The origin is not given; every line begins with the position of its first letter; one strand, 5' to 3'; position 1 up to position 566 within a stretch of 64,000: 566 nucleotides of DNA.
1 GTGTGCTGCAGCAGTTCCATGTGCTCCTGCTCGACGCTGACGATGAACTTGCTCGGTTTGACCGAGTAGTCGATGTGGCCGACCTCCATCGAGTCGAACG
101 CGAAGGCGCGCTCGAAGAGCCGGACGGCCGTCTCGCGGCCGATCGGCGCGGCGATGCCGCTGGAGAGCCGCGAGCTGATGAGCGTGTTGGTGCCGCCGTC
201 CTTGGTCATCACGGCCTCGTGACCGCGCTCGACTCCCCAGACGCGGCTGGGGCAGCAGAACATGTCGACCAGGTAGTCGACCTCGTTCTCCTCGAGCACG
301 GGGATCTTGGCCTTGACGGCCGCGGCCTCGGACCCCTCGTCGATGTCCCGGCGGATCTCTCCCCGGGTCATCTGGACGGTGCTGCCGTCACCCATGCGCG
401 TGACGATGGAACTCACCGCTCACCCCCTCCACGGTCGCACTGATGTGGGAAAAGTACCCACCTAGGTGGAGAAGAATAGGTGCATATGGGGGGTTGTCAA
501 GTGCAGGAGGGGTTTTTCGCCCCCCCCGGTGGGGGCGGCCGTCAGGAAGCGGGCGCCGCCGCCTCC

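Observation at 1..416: MtbB-type (pyrrolysine-family) dimethylamine methyltransferase in an actinobacterial-looking genome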

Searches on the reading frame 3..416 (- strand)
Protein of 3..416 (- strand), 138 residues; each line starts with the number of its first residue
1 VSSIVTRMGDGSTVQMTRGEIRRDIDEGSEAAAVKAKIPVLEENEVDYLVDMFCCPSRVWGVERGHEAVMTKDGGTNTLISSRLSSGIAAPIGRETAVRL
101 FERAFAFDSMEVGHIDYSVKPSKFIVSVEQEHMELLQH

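Call 3: search_protein_families(library=pfam, proteins=[window:3-416:-], max_evalue=0.01)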
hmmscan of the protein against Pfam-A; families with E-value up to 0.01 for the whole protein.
window:3-416:- (138 aa): 1 family
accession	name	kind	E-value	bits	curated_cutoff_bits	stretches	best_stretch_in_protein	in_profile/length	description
PF09505.15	Dimeth_Pyl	-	1.3e-36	126.6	25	1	5-137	4-136/463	Dimethylamine methyltransferase (Dimeth_PyL)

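Call 4: search_protein_families(library=ncbifam, proteins=[window:3-416:-], max_evalue=0.01)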
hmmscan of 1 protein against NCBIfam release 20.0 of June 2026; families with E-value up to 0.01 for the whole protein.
window:3-416:- (138 aa): 1 family
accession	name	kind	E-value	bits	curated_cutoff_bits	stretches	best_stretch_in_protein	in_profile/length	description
TIGR02368.1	dimeth_PyL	equivalog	2e-25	89.4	369.1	1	5-137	6-138/466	[dimethylamine--corrinoid protein] Co-methyltransferase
